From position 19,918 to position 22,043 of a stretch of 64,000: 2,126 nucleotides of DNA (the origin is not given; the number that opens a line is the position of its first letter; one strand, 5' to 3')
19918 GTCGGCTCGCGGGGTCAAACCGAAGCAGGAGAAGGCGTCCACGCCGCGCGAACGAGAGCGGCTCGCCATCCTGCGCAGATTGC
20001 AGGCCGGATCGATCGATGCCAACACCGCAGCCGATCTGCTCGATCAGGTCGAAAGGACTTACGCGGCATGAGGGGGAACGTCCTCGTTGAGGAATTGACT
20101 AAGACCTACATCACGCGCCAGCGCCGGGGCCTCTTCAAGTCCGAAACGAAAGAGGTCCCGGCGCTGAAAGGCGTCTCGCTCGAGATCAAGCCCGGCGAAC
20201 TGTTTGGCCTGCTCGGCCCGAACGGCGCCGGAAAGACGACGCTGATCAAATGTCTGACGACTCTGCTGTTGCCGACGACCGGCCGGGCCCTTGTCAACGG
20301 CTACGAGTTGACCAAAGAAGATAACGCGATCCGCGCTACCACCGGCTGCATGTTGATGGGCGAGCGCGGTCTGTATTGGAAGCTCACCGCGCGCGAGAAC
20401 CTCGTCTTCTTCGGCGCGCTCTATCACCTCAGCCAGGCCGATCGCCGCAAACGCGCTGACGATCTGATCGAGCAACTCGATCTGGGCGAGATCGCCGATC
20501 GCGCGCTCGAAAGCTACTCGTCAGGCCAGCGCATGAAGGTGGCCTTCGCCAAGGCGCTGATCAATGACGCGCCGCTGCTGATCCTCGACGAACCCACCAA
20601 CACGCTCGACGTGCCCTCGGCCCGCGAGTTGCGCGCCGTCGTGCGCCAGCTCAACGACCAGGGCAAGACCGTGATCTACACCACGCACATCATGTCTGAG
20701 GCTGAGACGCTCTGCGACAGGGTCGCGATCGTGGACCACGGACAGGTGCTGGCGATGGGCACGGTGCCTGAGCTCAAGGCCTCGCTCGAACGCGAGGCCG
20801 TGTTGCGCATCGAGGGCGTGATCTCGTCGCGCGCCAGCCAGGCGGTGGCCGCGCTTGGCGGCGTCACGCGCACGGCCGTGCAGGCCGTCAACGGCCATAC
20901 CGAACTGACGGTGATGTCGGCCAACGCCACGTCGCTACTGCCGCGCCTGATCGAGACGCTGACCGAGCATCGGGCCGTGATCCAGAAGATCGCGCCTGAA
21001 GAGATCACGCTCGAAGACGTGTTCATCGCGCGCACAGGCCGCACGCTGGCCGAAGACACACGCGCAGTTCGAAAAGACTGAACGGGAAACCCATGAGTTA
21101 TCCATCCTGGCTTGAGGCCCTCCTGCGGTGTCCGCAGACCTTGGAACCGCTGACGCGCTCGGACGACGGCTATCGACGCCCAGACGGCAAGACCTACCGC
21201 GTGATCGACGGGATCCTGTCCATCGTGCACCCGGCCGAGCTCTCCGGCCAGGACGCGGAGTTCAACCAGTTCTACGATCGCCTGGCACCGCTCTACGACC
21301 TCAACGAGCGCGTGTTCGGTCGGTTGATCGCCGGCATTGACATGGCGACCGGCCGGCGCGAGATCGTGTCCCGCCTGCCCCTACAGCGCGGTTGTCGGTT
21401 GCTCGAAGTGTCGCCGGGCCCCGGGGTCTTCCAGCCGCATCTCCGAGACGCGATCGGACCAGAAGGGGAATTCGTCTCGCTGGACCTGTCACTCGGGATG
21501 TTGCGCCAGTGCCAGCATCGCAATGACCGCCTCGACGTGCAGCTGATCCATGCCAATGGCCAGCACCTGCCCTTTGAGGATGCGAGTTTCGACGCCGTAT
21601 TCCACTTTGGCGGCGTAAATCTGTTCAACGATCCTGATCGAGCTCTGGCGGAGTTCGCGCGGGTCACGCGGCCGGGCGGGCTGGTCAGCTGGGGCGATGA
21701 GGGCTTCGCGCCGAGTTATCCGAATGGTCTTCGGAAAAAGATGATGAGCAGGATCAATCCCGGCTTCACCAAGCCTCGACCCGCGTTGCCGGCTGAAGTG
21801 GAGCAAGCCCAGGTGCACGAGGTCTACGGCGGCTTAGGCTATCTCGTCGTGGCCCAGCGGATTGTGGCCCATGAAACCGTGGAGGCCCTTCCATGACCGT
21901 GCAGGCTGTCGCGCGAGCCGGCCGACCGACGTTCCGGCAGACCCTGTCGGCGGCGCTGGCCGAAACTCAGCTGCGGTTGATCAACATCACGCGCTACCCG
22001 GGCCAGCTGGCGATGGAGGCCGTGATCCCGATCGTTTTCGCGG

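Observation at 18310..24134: Eight-gene operon linking a DUF2089 regulator and a LiaX/YvlB-like DUF4097 protein to an ABC-2 exporter, an embedded methyltransferase and SHOCT-like helix proteins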

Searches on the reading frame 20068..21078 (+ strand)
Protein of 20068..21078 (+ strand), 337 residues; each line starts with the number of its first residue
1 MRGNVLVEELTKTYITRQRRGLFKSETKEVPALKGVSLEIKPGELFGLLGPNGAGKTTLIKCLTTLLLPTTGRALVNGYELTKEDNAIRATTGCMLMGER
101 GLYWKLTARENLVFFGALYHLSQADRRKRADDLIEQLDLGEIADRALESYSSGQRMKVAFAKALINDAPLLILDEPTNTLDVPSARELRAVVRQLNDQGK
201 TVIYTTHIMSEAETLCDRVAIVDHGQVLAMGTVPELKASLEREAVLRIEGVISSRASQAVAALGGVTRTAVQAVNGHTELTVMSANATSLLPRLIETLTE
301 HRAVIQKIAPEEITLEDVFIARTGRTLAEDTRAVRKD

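Call 3: search_protein_families(library=pfam, proteins=[window:20068-21078:+], max_evalue=0.1)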
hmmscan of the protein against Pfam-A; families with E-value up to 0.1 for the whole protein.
window:20068-21078:+ (337 aa): 16 families
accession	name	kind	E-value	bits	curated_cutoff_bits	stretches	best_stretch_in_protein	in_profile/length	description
PF00005.33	ABC_tran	-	9.2e-32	110.9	25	1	33-178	1-137/137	ABC transporter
PF13304.12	AAA_21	-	2.5e-12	47.9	27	2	118-208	174-299/304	AAA domain, putative AbiEii toxin, Type IV TA system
PF13732.12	DrrA1-3_C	-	9.1e-06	26.7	27.4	1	231-321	1-79/81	ATP-binding protein DrrA1-3-like, C-terminal domain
PF13555.12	AAA_29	-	1.8e-05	24.8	27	1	36-73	15-51/61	P-loop containing region of AAA domain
PF13476.12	AAA_23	-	9.1e-05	23.6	27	1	44-67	20-43/201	AAA domain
PF02463.25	SMC_N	-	0.00034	20.6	40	0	156-212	147-205/220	RecF/RecN/SMC N terminal domain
PF03215.21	Rad17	-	0.0011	19.3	23.8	1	24-94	25-95/186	Rad17 P-loop domain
PF13401.12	AAA_22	-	0.0025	18.5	27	1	48-194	10-110/130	AAA domain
PF13191.12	AAA_16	-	0.039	14.9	32.6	1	45-195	26-159/167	AAA ATPase domain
PF02492.25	cobW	-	0.04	13.9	20.7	0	47-94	4-52/180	CobW/HypB/UreG, nucleotide-binding domain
PF01078.27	Mg_chelatase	-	0.04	13.7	20.3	1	48-73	27-52/207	Magnesium chelatase, subunit ChlI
PF13173.12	AAA_14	-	0.044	14.2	27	0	46-70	5-29/129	AAA domain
PF19993.5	DO-GTPase2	-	0.046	13.8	27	1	46-68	3-25/226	Double-GTPase 2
PF04310.18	MukB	-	0.05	13.8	23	0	48-74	31-57/226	MukB N-terminal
PF13479.12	AAA_24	-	0.071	13.4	27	0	48-67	7-26/195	AAA domain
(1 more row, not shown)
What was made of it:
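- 20068..21081 (+): g4, 337 aa: ABC ATPase of the DrrA/ABCA-like group, with a C-terminal regulatory domain. ABC_tran 110.9 bits and DrrA1-3_C 26.7 bits (call 3).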

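Call 7: search_protein_families(library=ncbifam, proteins=[window:20068-21078:+], max_evalue=0.01)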
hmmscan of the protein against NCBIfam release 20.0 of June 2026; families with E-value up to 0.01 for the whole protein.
window:20068-21078:+ (337 aa): 192 families (the best 25 are shown)
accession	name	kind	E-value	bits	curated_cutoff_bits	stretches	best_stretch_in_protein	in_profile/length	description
TIGR01188.1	drrA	subfamily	7.7e-79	265.1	312.45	1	29-324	5-302/302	daunorubicin resistance ABC transporter, ATP-binding protein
TIGR03522.1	GldA_ABC_ATP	equivalog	2.2e-52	178.4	402.6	1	31-319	16-297/301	gliding motility-associated ABC transporter ATP-binding subunit GldA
TIGR03864.1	PQQ_ABC_ATP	hypoth_equivalog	7.5e-45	153.2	302.25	1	30-243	14-226/236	ABC transporter, ATP-binding subunit, PQQ-dependent alcohol dehydrogenase system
NF033858.1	ABC2_perm_RbbA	equivalog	1.1e-44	152.6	1050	1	31-242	280-490/909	ribosome-associated ATPase/putative transporter RbbA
NF010060.0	PRK13537.1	equivalog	3.1e-42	144.5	521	1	33-327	31-312/314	nodulation factor ABC transporter ATP-binding protein NodI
NF010059.0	PRK13536.1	equivalog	1.9e-41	142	549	1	31-327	57-340/342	nodulation factor ABC transporter ATP-binding protein NodI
TIGR03740.1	galliderm_ABC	subfamily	2.3e-41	141.9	309.75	1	28-228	11-203/223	lantibiotic protection ABC transporter ATP-binding subunit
TIGR04406.1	LPS_export_lptB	equivalog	3.8e-39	134.4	240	1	28-239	12-225/239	LPS export ABC transporter ATP-binding protein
TIGR01288.1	nodI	equivalog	1.4e-38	132.6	424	1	34-327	21-301/303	nodulation factor ABC transporter ATP-binding protein NodI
TIGR03873.1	F420-0_ABC_ATP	hypoth_equivalog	2.9e-37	128.3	372.4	1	29-251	13-236/256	putative F420-0 ABC transporter ATP-binding protein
TIGR00968.1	3a0106s01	subfamily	4.4e-37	127.9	342.75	1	30-241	13-223/237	sulfate ABC transporter ATP-binding protein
NF000106.1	40850658_otr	exception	8.7e-37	127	750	1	20-330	17-326/351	oxytetracycline efflux ABC transporter Otr(C) ATP-binding subunit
TIGR04521.1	ECF_ATPase_2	equivalog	1.8e-36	125.7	330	1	27-236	14-232/279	energy-coupling factor transporter ATPase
TIGR01186.1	proV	subfamily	2.6e-36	125.5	326.6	1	32-238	8-219/363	betaine/proline/choline family ABC transporter ATP-binding protein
TIGR04520.1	ECF_ATPase_1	equivalog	2.7e-36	125.4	315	1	23-240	8-227/269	energy-coupling factor transporter ATPase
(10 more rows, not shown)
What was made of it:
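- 20068..21081 (+): TIGR01188 drrA scores 265 bits, below its 312-bit cut-off (call 7).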

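Call 50: search_solved_structures(query=window:20068-21078:+, max_evalue=1e-20)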
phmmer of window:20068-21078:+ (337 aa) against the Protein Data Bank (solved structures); distinct sequences matched with E-value up to 1e-20: 241 (the best 60 are shown).
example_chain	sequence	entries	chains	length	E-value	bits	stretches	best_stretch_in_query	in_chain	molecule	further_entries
7lkp_A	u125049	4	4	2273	4.7e-60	206.7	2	30-245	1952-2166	Retinal-specific phospholipid-transporting ATPase ABCA4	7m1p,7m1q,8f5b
7e7i_A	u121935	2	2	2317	5e-60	206.7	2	30-245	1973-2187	Retinal-specific phospholipid-transporting ATPase ABCA4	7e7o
7w01_A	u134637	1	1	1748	9.7e-60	205.7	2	21-234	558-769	Phospholipid-transporting ATPase ABCA3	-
8edw_A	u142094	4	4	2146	1.8e-59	204.8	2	28-319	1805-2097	Phospholipid-transporting ATPase ABCA7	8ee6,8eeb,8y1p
7lkz_A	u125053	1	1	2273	3.2e-59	204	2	30-245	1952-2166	Retinal-specific phospholipid-transporting ATPase ABCA4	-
7e7q_A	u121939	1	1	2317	3.4e-59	203.9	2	30-245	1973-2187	Retinal-specific phospholipid-transporting ATPase ABCA4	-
7w02_A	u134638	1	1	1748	6.6e-59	203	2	21-234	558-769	Phospholipid-transporting ATPase ABCA3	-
8eop_A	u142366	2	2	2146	1.2e-58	202.1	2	28-319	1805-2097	Phospholipid-transporting ATPase ABCA7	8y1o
7tby_A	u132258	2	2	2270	2.4e-56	194.6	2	27-320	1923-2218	ATP-binding cassette, sub-family A (ABC1), member 1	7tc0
7tdt_A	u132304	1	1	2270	2.4e-56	194.6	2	27-320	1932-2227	Phospholipid-transporting ATPase ABCA1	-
7tbz_A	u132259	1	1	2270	2.4e-56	194.6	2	27-320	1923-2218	ATP-binding cassette, sub-family A (ABC1), member 1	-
5xjy_A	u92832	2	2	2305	2.5e-56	194.5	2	27-320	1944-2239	ATP-binding cassette sub-family A member 1 | Phospholipid-transporting ATPase ABCA1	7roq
7tbw_A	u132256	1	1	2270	1.6e-55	191.8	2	27-320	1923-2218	ATP-binding cassette, sub-family A (ABC1), member 1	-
4yer_A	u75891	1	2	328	1.3e-53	185.5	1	30-330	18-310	ABC transporter ATP-binding protein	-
1vpl_A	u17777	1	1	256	6.1e-43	150.6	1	31-243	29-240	ABC transporter, ATP-binding protein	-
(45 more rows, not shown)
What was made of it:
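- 20068..21081 (+): The best solved relatives are the ABCA4, ABCA3, ABCA7 and ABCA1 nucleotide-binding domains and 4YER (call 50).
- The nearest solved relatives of the ATPase are the nucleotide-binding domains of ABCA lipid transporters (call 50).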

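Call 74: search_protein_families(library=padloc, proteins=[window:20068-21078:+], max_evalue=0.001)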
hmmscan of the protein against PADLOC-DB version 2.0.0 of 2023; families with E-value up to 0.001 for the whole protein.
window:20068-21078:+ (337 aa): 9 families
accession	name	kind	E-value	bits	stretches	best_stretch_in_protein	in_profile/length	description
PDLC04135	mad3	-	1.6e-29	101.6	2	132-225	247-340/374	mads_3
PDLC02980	AriA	-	1.2e-13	49.7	2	109-207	165-298/304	-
PDLC04140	mad8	-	3.1e-10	38.1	1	30-212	14-237/314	mads_8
PDLC02914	ATPase-Toprim_I-B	-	2.3e-08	31.7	0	36-70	18-52/443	-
PDLC04164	AriA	-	2.1e-06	25.5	0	164-207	188-231/253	-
PDLC00075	GajA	-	3e-05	20.7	0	48-71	27-50/536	AAA ATPase domain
PDLC02335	AbiLi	-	3.3e-05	21.1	0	46-207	79-236/326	AbiLi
PDLC03859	LmuB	-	8e-05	20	0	36-67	17-48/611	-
PDLC04236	PDC-M01A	-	0.00027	18.1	0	44-83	64-103/388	-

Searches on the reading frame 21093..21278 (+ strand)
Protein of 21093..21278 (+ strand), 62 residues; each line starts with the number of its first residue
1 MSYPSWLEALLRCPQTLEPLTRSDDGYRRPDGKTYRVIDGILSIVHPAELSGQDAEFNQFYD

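Call 61: search_solved_structures(query=window:21093-21278:+, max_evalue=10, show_alignments=2)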
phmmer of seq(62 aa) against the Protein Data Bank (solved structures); distinct sequences matched with E-value up to 10: 0.

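Call 62: search_protein_families(library=pfam, proteins=[window:21093-21278:+], max_evalue=10)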
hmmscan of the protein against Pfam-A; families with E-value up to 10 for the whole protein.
seq(62 aa): 0 families
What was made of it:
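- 21093..21896 (+): g5, 267 aa: class I SAM methyltransferase (Methyltransf_11) with a roughly 60-aa N-terminal extension of unknown type. It is embedded between the ATPase and permease genes only in this genus. No Trm112 hit (calls 61, 62).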

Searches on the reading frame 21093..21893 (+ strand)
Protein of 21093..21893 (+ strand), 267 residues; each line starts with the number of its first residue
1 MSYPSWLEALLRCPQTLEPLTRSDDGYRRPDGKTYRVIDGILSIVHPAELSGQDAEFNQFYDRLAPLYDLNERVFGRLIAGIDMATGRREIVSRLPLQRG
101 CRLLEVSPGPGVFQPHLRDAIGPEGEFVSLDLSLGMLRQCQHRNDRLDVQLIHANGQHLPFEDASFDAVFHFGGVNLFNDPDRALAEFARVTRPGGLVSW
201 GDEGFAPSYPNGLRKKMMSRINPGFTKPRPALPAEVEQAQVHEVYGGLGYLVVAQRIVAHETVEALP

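Call 3: search_protein_families(library=pfam, proteins=[window:21093-21893:+], max_evalue=0.1)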
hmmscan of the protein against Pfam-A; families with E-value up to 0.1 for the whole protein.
window:21093-21893:+ (267 aa): 8 families
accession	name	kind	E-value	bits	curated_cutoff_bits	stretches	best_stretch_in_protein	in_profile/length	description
PF08241.18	Methyltransf_11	-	1.4e-19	70.9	21.2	1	104-198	1-93/95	Methyltransferase domain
PF13649.12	Methyltransf_25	-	3.2e-17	63.5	27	1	104-196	2-97/97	Methyltransferase domain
PF01209.24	Ubie_methyltran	-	7.3e-14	52.1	20.1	1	88-198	36-149/233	ubiE/COQ5 methyltransferase family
PF13847.12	Methyltransf_31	-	3.7e-11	43.4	27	1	99-200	3-109/145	Methyltransferase domain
PF08242.18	Methyltransf_12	-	2.4e-08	35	30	1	104-197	1-97/98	Methyltransferase domain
PF13489.12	Methyltransf_23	-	3.4e-05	24.1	27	1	90-198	11-114/164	Methyltransferase domain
PF01135.25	PCMT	-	0.043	14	20.3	0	94-170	68-147/210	Protein-L-isoaspartate(D-aspartate) O-methyltransferase (PCMT)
PF07223.17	DUF1421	-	0.095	13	22.8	0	39-64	16-41/45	UBA-like domain (DUF1421)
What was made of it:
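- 21093..21896 (+): Pfam 70.9 bits (call 3).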

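Call 7: search_protein_families(library=ncbifam, proteins=[window:21093-21893:+], max_evalue=0.01)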
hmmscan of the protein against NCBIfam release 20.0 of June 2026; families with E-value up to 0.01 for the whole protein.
window:21093-21893:+ (267 aa): 23 families
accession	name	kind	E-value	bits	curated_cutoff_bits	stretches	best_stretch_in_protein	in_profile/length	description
NF001241.0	PRK00216.1-2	equivalog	3.8e-20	72.5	327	1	48-198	4-145/231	demethylmenaquinone methyltransferase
TIGR01934.1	MenG_MenH_UbiE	subfamily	3.2e-15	56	158.35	1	59-198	3-139/223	ubiquinone/menaquinone biosynthesis methyltransferase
NF001244.0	PRK00216.1-5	equivalog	3.7e-15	55.9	216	1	54-198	7-151/236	bifunctional demethylmenaquinone methyltransferase/2-methoxy-6-polyprenyl-1,4-benzoquinol methylase UbiE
NF001243.0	PRK00216.1-4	equivalog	4.5e-15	55.6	235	1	85-198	33-149/237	demethylmenaquinone methyltransferase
TIGR02752.1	MenG_heptapren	equivalog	5.7e-15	55.5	419.85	1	86-198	32-147/231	demethylmenaquinone methyltransferase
NF045825.1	FAmtase_mtf2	equivalog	1.7e-13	50.4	400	1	99-202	58-160/248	fatty-acid O-methyltransferase Mtf2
NF041537.1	ArsM_AhpD_UU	exception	2.2e-13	49.7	510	1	96-205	73-185/345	arsenite methyltransferase/AhpD domain selenoprotein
NF045823.1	PthPhpthDimycoMt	equivalog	7.2e-13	48.3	300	1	100-202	67-168/256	phthiotriol/phenolphthiotriol dimycocerosates methyltransferase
NF045667.1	MTase_DVU1556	equivalog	7.6e-13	48.4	155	1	89-199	12-118/213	DVU_1556 family methyltransferase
TIGR02072.1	BioC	equivalog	1e-12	48.4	184.95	1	101-198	36-130/244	malonyl-ACP O-methyltransferase BioC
NF052510.1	methyltran_MpqE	exception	2.4e-12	46.7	335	1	58-197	9-148/234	methyl-plastoquinone biosynthesis methyltransferase MpqE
NF041536.1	ArsM_DUF2284_UU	exception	2.3e-11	42.7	575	1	97-225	74-201/459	arsenite methyltransferase/DUF2284 domain selenoprotein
NF047649.1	MTase_UXPK_star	exception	3.1e-11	42.8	460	1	96-202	74-183/283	methyltransferase/UXPK-star double selenoprotein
NF001240.0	PRK00216.1-1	equivalog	2e-10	40.2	378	1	90-197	54-165/251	bifunctional demethylmenaquinone methyltransferase/2-methoxy-6-polyprenyl-1,4-benzoquinol methylase UbiE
NF001242.0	PRK00216.1-3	equivalog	9.6e-10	38.3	351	1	59-196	32-171/258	bifunctional demethylmenaquinone methyltransferase/2-methoxy-6-polyprenyl-1,4-benzoquinol methylase UbiE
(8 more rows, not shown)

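Call 49: search_solved_structures(query=window:21093-21893:+, max_evalue=0.01, show_alignments=1)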
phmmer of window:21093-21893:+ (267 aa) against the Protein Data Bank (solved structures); distinct sequences matched with E-value up to 0.01: 28.
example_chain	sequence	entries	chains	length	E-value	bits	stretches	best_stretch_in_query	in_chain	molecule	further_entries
3bus_A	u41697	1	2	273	1.3e-11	47.4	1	81-204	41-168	Methyltransferase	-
8ys9_A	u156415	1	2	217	8.8e-10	41.4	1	60-197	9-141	Phosphatidylethanolamine N-methyltransferase/phosphatidyl-N-methylethanolamine N-methyltra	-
3mgg_A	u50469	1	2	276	1.4e-09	40.7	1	100-213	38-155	Methyltransferase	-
6uv6_A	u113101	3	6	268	4.3e-09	39.1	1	90-202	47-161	D-glucose O-methyltransferase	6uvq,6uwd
6f5z_A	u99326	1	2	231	3.8e-08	36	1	90-197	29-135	24-sterol C-methyltransferase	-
6uak_A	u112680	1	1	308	4.8e-07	32.4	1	100-200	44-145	SAM dependent methyltransferase LahSB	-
4pne_A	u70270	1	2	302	6.9e-07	31.9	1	91-199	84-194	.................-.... protein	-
2gs9_A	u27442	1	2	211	2.9e-06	29.8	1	65-201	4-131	Hypothetical protein TT1324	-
5wp4_A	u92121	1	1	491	3.2e-06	29.7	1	71-211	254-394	Phosphoethanolamine N-methyltransferase 1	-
3dh0_A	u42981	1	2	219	4.9e-06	29.1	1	90-197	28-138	SAM dependent methyltransferase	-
5wp5_A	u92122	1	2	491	1e-05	28.1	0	54-200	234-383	Phosphomethylethanolamine N-methyltransferase 2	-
8zc8_A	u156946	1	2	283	1.9e-05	27.2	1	92-212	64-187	MitM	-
21zq_A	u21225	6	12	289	2e-05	27.1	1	92-212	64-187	MitM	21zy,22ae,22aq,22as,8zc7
2avn_A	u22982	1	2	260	2.5e-05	26.8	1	60-201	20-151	ubiquinone/menaquinone biosynthesis methyltransferase-related protein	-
9fcx_A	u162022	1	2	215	7.6e-05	25.2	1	77-208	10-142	SAM-dependent methyltransferase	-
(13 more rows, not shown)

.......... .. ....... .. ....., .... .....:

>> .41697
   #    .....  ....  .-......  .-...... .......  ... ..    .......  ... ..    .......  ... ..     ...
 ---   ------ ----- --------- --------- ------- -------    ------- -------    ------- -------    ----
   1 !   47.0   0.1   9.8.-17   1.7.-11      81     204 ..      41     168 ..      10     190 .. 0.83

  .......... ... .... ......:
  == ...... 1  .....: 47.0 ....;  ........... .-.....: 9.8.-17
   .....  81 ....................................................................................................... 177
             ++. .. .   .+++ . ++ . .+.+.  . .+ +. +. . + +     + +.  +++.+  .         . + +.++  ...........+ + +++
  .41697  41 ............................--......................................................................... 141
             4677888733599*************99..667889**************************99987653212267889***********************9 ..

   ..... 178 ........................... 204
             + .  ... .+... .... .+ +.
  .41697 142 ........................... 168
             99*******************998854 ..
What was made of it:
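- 21093..21896 (+): PDB relatives are methyltransferases acting on small molecules or lipids, such as 3BUS and 8YS9 (call 49).
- The methyltransferase has weak similarity to a phospholipid N-methyltransferase, 8YS9 (call 49).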

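Call 74: search_protein_families(library=padloc, proteins=[window:21093-21893:+], max_evalue=0.001)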
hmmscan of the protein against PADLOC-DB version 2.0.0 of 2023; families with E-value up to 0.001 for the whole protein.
window:21093-21893:+ (267 aa): 1 family
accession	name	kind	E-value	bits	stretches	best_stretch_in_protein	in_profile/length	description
PDLC04134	mad2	-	2.4e-10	37.9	1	87-198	279-392/492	mads_2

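Call 78: search_protein_representatives(protein=window:21093-21893:+)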
Query: 267 residues. Proteins with E-value up to 0.001 (for the whole library): 15523; up to 1e-10: 729; up to 1e-30: 27. The best 150 are listed.
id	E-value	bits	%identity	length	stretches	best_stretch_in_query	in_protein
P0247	3.1e-96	338.1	59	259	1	3-254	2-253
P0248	2.7e-82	292.4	53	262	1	10-256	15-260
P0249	2.2e-70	253.3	46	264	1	3-255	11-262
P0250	1.9e-63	230.5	53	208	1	29-230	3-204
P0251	1.8e-60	220.8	43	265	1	9-257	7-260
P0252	7.9e-60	218.7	50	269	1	21-256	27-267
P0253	5.7e-57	209.3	56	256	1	74-256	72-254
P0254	1.4e-55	204.8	48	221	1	51-254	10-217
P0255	2.1e-55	204.2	47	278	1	11-224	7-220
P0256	3.1e-47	177.4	57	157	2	158-256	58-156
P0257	7.6e-45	169.5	48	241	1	3-178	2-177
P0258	2.3e-40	154.9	48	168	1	95-256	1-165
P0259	4.0e-40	154.1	37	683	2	8-203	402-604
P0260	5.2e-39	150.4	41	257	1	6-252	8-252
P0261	1.5e-38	148.9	36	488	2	34-252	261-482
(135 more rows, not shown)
